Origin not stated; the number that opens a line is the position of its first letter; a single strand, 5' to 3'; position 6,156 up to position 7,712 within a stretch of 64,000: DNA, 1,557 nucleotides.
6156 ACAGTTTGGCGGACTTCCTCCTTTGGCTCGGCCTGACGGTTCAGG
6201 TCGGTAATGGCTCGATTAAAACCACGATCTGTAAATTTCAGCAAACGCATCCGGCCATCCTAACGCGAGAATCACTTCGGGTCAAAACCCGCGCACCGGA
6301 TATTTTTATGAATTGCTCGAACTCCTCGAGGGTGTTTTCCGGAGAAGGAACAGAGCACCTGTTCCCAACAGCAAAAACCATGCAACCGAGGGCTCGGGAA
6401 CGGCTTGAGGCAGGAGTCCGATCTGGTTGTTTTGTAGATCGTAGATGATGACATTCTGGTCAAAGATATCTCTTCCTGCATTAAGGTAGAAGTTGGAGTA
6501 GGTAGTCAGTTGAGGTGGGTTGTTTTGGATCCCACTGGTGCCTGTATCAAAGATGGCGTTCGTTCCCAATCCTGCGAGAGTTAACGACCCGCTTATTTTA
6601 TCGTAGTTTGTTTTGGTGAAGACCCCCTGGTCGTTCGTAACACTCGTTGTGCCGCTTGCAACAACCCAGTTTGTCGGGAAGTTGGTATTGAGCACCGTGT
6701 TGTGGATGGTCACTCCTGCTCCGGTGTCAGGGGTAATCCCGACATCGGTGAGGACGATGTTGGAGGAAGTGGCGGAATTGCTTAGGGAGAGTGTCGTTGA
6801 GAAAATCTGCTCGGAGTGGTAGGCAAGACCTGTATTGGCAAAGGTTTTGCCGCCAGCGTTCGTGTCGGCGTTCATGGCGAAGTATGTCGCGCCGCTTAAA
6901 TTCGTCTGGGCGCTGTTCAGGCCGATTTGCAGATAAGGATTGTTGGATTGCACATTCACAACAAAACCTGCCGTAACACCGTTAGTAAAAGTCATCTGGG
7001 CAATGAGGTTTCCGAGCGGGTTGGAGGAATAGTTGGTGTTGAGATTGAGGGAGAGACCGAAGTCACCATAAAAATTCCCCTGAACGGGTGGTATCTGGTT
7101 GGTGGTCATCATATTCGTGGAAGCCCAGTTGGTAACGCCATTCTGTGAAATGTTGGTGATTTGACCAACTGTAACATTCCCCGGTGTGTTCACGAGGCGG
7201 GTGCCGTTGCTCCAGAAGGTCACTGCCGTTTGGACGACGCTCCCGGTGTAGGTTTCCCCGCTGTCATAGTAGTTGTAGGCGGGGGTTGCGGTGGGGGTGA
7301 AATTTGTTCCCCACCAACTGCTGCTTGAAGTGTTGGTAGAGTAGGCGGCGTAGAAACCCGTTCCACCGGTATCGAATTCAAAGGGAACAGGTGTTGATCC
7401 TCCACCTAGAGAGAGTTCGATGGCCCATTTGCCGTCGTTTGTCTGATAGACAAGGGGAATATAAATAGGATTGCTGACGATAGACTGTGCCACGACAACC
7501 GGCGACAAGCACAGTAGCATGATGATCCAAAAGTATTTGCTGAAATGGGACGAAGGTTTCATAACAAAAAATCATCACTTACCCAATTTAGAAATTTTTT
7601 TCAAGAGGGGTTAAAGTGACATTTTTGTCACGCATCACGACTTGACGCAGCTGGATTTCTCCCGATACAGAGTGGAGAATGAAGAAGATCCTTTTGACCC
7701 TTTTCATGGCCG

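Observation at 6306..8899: Divergent pair of PEP-CTERM-anchored proteins with the full motif set of pepsin-like (A1) aspartic peptidases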

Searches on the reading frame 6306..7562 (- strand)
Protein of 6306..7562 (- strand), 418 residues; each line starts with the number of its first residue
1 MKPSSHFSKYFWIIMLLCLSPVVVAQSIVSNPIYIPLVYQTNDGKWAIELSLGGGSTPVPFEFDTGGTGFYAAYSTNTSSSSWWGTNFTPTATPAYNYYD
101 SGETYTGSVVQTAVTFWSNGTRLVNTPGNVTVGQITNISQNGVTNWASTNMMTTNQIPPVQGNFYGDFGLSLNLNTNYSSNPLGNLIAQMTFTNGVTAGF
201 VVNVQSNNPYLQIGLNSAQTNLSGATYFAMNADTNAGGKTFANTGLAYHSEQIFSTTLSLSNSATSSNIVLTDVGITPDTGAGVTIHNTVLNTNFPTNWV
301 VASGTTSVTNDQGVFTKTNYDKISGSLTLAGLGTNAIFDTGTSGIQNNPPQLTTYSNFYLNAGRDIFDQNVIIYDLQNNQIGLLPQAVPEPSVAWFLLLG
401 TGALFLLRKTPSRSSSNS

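Call 3: search_protein_families(library=pfam, proteins=[window:6306-7562:-], max_evalue=10)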
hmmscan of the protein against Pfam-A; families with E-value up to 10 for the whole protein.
window:6306-7562:- (418 aa): 1 family
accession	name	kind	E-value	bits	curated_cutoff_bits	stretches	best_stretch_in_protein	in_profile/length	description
PF07589.16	PEP-CTERM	-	0.0021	18.5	20.7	1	387-407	1-20/24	PEP-CTERM motif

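Call 4: search_protein_families(library=ncbifam, proteins=[window:6306-7562:-], max_evalue=10)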
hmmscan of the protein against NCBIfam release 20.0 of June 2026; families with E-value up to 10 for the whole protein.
window:6306-7562:- (418 aa): 1 family
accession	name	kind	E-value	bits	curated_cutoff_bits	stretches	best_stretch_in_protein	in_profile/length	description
TIGR02595.1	PEP_CTERM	domain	0.038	14.8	16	1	388-409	1-22/24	PEP-CTERM sorting domain-containing protein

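Call 6: find_homologous_proteins(query=window:6306-7562:-)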
Query window:6306-7562:- (418 aa): 108 proteins with E <= 0.001 among 8000 candidates.
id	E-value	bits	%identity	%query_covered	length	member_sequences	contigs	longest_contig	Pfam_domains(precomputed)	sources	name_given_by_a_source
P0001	3.3e-259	878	100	97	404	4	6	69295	-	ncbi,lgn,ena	-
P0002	1.6e-212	724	80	98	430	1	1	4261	-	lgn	-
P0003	2.3e-204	697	78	98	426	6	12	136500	-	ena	-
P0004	2.5e-102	361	48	97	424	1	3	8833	-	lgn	-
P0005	6.3e-102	360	48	93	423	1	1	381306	-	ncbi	-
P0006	5.7e-85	304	47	95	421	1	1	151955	-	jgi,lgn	jgi:hypothetical protein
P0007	3.0e-81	292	45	92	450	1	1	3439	-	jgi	jgi:hypothetical protein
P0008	6.6e-79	284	46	88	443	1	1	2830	-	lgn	-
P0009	2.5e-78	282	47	89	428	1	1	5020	-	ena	-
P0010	4.9e-78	281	44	96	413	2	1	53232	-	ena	-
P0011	3.1e-77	278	44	91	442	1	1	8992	-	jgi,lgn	jgi:hypothetical protein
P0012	1.7e-75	273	44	95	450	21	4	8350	-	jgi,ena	-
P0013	4.9e-74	268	42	98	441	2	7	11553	-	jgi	jgi:hypothetical protein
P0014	7.0e-73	264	44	95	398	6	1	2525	PF07589.17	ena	-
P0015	1.1e-69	253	42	91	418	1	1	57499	PF07589.17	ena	-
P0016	1.6e-69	253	42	92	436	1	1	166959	-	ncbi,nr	ncbi:MAG: PEP-CTERM sorting domain-containing protein [Chthoniobacterales bacterium]|nr:PEP-CTERM so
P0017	1.8e-69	253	45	91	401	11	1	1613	PF07589.17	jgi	-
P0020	1.2e-68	250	45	88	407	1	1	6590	PF07589.17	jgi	jgi:hypothetical protein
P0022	1.8e-67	246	43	88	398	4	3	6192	PF07589.17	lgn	-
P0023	7.3e-67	244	43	92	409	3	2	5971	PF07589.17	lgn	-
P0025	2.1e-66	243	40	92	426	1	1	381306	PF07589.17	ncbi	-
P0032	8.8e-65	237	40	94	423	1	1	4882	-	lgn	-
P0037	5.5e-63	231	42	94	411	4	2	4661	PF07589.17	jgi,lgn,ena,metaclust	metaclust:\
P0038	5.5e-63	231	38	97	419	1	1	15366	-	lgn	-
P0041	4.7e-61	225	41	93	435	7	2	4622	PF07589.17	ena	-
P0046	1.4e-58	217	39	91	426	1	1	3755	PF07589.17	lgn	-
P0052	6.6e-56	208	38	93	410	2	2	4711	PF07589.17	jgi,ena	-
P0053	1.3e-54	204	37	95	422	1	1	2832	PF07589.17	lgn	-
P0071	2.0e-40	157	34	86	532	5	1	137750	-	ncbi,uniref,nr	ncbi:hypothetical protein [Mycolicibacterium sphagni]|uniref:hypothetical protein n=1 Tax=Mycoliciba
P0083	1.3e-36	145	34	82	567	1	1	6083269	-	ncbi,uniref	ncbi:hypothetical protein ACTXG7_27460 [Mycolicibacterium sp. Dal123E01]|uniref:hypothetical protein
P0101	3.8e-23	100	40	46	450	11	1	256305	-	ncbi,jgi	ncbi:MAG: hypothetical protein RLZZ609_721 [Cyanobacteriota bacterium]|jgi:hypothetical protein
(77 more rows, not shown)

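Call 7: search_solved_structures(query=window:6306-7562:-, max_evalue=10)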
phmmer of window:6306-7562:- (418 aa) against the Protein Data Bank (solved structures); distinct sequences matched with E-value up to 10: 1.
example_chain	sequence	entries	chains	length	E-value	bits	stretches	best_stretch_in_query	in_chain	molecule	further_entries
9jlp_C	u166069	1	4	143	1.1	11.3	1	358-395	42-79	Nucleocapsid shell protein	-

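Call 12: search_solved_structures(query=A1, max_evalue=10, show_alignments=3)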
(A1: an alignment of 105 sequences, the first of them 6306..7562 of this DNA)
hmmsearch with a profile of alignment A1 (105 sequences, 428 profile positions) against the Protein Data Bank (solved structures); distinct sequences matched with E-value up to 10: 2.
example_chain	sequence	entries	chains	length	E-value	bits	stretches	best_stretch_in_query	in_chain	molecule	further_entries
8tyf_A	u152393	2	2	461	0.41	12.5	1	374-397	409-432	Plasmepsin V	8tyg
4zl4_A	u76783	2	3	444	0.42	12.5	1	374-397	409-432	Aspartic protease PM5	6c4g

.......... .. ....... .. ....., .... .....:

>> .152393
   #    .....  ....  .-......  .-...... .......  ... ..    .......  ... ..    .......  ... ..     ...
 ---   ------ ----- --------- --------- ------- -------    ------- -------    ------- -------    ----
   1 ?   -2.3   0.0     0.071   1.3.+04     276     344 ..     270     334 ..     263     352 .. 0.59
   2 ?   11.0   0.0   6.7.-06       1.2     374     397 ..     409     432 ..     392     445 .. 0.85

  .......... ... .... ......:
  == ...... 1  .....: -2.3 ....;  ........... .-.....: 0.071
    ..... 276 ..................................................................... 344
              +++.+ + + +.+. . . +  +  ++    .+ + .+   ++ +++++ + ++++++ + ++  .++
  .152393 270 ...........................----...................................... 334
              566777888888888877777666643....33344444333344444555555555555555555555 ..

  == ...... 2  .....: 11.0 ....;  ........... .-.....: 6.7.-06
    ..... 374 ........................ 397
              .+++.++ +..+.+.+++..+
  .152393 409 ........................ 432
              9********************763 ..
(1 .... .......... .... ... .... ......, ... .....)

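Call 18: find_encoding_contigs(protein=P0001, flank=10000, max_places=4)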
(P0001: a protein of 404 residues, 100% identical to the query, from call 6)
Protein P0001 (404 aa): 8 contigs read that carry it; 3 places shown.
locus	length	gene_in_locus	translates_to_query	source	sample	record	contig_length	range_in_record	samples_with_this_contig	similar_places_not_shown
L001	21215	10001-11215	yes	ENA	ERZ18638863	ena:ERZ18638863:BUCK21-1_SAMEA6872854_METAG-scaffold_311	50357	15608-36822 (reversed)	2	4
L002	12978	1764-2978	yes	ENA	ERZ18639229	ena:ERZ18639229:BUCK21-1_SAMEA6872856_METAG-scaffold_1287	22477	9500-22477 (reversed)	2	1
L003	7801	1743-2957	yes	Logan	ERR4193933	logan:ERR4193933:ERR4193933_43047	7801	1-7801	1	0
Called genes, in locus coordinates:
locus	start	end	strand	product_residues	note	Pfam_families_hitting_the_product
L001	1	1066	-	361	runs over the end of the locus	PF01510:Amidase_2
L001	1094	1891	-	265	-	PF01416:PseudoU_synth_1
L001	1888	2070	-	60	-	PF22912:zf-DPOE (faint)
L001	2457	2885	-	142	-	PF03652:RuvX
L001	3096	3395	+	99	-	-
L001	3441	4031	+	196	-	PF02545:Maf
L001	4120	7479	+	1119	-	PF01522:Polysacc_deac_1, PF13506:Glyco_transf_21, PF00535:Glycos_transf_2, PF10111:Glyco_tranf_2_2 (weak), PF13641:Glyco_tranf_2_3, PF01644:Chitin_synth_1 (weak), PF03142:Chitin_synth_2 (weak), PF13632:Glyco_trans_2_3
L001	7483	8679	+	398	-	PF02156:Glyco_hydro_26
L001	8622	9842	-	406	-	-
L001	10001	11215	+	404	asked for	-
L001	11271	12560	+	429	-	PF00815:Histidinol_dh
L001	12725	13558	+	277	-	PF00809:Pterin_bind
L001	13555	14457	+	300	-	PF19293:CdaA_N (weak), PF02457:DAC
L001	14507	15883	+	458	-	PF02878:PGM_PMM_I, PF02879:PGM_PMM_II, PF02880:PGM_PMM_III, PF00408:PGM_PMM_IV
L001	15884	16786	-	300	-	-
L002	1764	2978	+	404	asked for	-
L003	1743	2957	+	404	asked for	-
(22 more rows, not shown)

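Call 20: predict_structure(alignment_id=A1)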
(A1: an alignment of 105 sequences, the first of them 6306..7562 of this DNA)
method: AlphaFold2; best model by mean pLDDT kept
length: 418 residues; sequences in the alignment: 105
mean_pLDDT: 85.6   pTM: 0.85
mean pLDDT of the five models: 85.6, 85.5, 83.6, 83.4, 82.9
residues with pLDDT >= 90: 239; 70-90: 108; 50-70: 68; < 50: 3
segments of 3 or more residues with pLDDT < 50: none
pLDDT, mean of each block of 10 residues (from residue 1): 60 70 75 97 93 97 95 94 97 91 93 97 96 95 86 73 96 75 89 97 92 96 94 92 95 91 79 93 87 78 70 63 65 57 70 79 92 98 87 89 90 69
secondary structure, 60 per line:
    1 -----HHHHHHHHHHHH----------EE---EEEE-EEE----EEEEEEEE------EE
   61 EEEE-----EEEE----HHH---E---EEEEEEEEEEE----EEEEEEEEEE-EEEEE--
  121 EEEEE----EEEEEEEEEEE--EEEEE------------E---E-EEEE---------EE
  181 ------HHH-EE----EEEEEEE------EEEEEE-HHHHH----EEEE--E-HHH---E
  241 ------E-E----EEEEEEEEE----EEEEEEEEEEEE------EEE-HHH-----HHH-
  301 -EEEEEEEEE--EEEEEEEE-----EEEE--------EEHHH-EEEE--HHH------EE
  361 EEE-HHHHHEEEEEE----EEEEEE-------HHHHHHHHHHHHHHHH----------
elements in order: H6-17 E33-36 E38-40 E45-52 E59-64 E70-73 E88-98 E103-112 E114-118 E121-125 E130-140 E143-147 E166-169 E197-203 E210-215 H217-221 E226-229 E254-262 E267-278 E285-287 E302-310 E313-320 E326-329 E344-347 E359-363 H365-369 E370-375 E380-385 H393-408

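Call 23: fold_search(model_id=the predicted structure, library=pdb)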
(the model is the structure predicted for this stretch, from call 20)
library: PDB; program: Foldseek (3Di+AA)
matches with E <= 10: 814; with E <= 0.001: 554
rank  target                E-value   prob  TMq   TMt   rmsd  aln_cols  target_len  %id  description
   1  1ibq_A                2.3e-13  1.00  0.52  0.65   6.8       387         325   14  ASPERGILLOPEPSIN FROM ASPERGILLUS PHOENICIS (released 2001-07-04)
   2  4y6m_B                1.1e-12  1.00  0.50  0.62   9.5       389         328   15  Structure of plasmepsin II from Plasmodium falciparum complexed with inhibitor PG418 (released 2015-12-09)
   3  3app                  1.7e-12  1.00  0.49  0.61   8.4       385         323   16  STRUCTURE AND REFINEMENT OF PENICILLOPEPSIN AT 1.8 ANGSTROMS RESOLUTION (released 1991-01-15)
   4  1izd                  2.3e-12  1.00  0.50  0.62   7.1       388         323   14  Crystal structure of Aspergillus oryzae Aspartic Proteinase (released 2003-03-04)
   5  4ya8_D                3.3e-12  1.00  0.51  0.63   9.4       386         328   14  structure of plasmepsin II from Plasmodium Falciparum complexed with inhibitor PG394 (released 2015-12-09)
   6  3f9q                  8.8e-12  1.00  0.47  0.59  10.2       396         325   15  Re-refinement of uncomplexed plasmepsin II from Plasmodium falciparum. (released 2009-03-10)
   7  1lf4                  9.3e-12  1.00  0.47  0.59  10.4       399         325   15  STRUCTURE OF PLASMEPSIN II (released 2002-10-10)
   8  2er9_E                9.9e-12  1.00  0.48  0.59   7.4       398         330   14  X-RAY STUDIES OF ASPARTIC PROTEINASE-STATINE INHIBITOR COMPLEXES. (released 1991-01-15)
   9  1sme_A                1.5e-11  1.00  0.51  0.63   9.6       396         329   15  PLASMEPSIN II, A HEMOGLOBIN-DEGRADING ENZYME FROM PLASMODIUM FALCIPARUM, IN COMPLEX WITH PEPSTATIN A (released 1997-01-11)
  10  5n7q_A                1.6e-11  1.00  0.52  0.63   7.6       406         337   12  CRYSTAL STRUCTURE OF MATURE CATHEPSIN D FROM THE TICK IXODES RICINUS (IRCD1) IN COMPLEX WITH THE INHIBITOR PEPSTATIN A (released 2017-12-27)
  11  4er1                  1.7e-11  1.00  0.49  0.61   7.2       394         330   13  THE ACTIVE SITE OF ASPARTIC PROTEINASES (released 1991-01-15)
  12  4cku_E                1.8e-11  1.00  0.49  0.62   9.2       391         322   14  Three dimensional structure of plasmepsin II in complex with hydroxyethylamine-based inhibitor (released 2014-06-18)
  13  4cku_D                1.9e-11  1.00  0.50  0.62   9.9       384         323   14  Three dimensional structure of plasmepsin II in complex with hydroxyethylamine-based inhibitor (released 2014-06-18)
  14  5yid                  1.9e-11  1.00  0.48  0.60  10.2       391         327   14  Crystal Structure of KNI-10395 bound Plasmepsin II (PMII) from Plasmodium falciparum (released 2018-07-11)
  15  1zap                  1.9e-11  1.00  0.44  0.52   9.7       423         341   11  SECRETED ASPARTIC PROTEASE FROM C. ALBICANS (released 1997-04-21)
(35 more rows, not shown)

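Call 24: search_protein_representatives(alignment_id=A1)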
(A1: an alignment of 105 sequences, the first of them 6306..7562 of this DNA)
Query: 105 sequences, 428 profile positions. Proteins with E-value up to 0.001 (for the whole library): 558; up to 1e-10: 385; up to 1e-30: 210. The best 150 are listed.
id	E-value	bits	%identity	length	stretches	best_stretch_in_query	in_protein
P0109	3.2e-164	563.2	-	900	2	12-397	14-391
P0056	1.1e-153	528.4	-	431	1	13-421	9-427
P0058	1.2e-151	521.8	-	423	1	13-423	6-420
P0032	2.5e-151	520.7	-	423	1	17-422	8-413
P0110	9.0e-149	512.2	-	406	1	7-420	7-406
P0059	3.7e-146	503.7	-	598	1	11-394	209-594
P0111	1.3e-139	482.1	-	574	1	11-399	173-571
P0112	5.1e-137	473.5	-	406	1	15-397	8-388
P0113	6.8e-137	473.1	-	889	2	34-407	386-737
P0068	6.4e-136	469.9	-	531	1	11-398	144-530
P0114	9.1e-136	469.4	-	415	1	17-424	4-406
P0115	9.1e-134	462.8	-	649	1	11-394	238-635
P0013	5.4e-133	460.3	-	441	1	13-418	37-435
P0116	3.0e-132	457.8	-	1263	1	11-400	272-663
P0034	5.2e-132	457.0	-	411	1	16-420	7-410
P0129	2.4e-100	352.7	-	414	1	16-416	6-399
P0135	9.0e-93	327.7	-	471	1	16-403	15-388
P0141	8.5e-92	324.5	-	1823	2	36-402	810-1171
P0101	8.3e-91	321.3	-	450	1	16-421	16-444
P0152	8.2e-86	304.8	-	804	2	13-421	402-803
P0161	4.8e-78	279.2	-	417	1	21-422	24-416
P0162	1.6e-77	277.5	-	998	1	16-398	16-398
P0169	1.5e-70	254.5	-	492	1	16-423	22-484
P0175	2.3e-67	244.0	-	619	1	15-401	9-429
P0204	1.9e-53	198.1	-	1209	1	17-396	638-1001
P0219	1.2e-48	182.4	-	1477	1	18-396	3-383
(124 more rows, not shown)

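Call 31: search_protein_families(library=pfam, alignment_id=A1, max_evalue=1)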
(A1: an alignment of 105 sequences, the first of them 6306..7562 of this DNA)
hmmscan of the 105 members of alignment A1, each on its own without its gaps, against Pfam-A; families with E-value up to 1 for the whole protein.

A. member 1, window:6306-7562:- (418 aa): 1 family
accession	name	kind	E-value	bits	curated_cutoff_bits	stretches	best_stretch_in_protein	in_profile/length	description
PF07589.16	PEP-CTERM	-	0.0021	18.5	20.7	1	387-407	1-20/24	PEP-CTERM motif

B. families by the number of members that match (of 105 scanned): 21 families
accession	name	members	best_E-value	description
PF07589.16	PEP-CTERM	68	7e-07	PEP-CTERM motif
PF18205.6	VPDSG-CTERM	2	0.0085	VPDSG-CTERM motif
PF12293.13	T4BSS_DotH_IcmK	2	0.054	Putative outer membrane core complex of type IVb secretion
PF01456.22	Mucin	1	0.0021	Mucin-like glycoprotein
PF07481.16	DUF1521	1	0.037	Domain of Unknown Function (DUF1521)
PF01120.23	Alpha_L_fucos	1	0.037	Alpha-L-fucosidase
PF16334.10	DUF4964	1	0.057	Domain of unknown function (DUF4964)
PF19706.4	DUF6203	1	0.063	Family of unknown function (DUF6203)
PF17106.10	NACHT_sigma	1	0.08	Sigma domain on NACHT-NTPases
PF02806.24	Alpha-amylase_C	1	0.095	Alpha amylase, C-terminal all-beta domain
PF16315.10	DUF4955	1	0.096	Domain of unknown function (DUF4955)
PF20360.3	DUF6655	1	0.12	Family of unknown function (DUF6655)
PF09656.15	PGPGW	1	0.14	Putative transmembrane protein (PGPGW)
PF03212.20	Pertactin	1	0.18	Pertactin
PF06460.18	CoV_Methyltr_2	1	0.19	Coronavirus 2'-O-methyltransferase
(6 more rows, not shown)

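Call 49: find_encoding_contigs(protein=P0016, flank=10000, max_places=2)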
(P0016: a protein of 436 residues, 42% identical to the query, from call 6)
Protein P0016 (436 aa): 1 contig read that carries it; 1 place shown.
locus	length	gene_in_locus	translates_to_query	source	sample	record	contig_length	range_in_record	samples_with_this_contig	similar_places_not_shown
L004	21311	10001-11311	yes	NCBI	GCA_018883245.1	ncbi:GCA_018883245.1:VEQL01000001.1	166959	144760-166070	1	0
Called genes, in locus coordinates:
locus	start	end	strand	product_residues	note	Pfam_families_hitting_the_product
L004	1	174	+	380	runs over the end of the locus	PF00155:Aminotran_1_2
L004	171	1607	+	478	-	PF01053:Cys_Met_Meta_PP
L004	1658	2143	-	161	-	-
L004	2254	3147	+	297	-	PF00132:Hexapep (faint), PF25087:GMPPB_C (faint)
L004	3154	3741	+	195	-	PF10263:SprT-like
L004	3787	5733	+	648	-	PF16177:ACAS_N, PF00501:AMP-binding, PF13193:AMP-binding_C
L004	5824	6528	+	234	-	PF00106:adh_short, PF01370:Epimerase (weak), PF08659:KR, PF13561:adh_short_C2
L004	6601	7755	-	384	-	PF01590:GAF (faint), PF13487:HD_5, PF01966:HD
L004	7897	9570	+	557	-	PF00999:Na_H_Exchanger, PF02254:TrkA_N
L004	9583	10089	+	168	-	PF20589:DUF6790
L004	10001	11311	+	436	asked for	-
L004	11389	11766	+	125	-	-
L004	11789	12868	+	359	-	PF03747:ADP_ribosyl_GH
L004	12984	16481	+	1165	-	PF13156:Mrr_cat_2, PF00270:DEAD (faint), PF04851:ResIII, PF00271:Helicase_C, PF26016:ExoI_C (faint)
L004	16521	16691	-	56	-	PF01555:N6_N4_Mtase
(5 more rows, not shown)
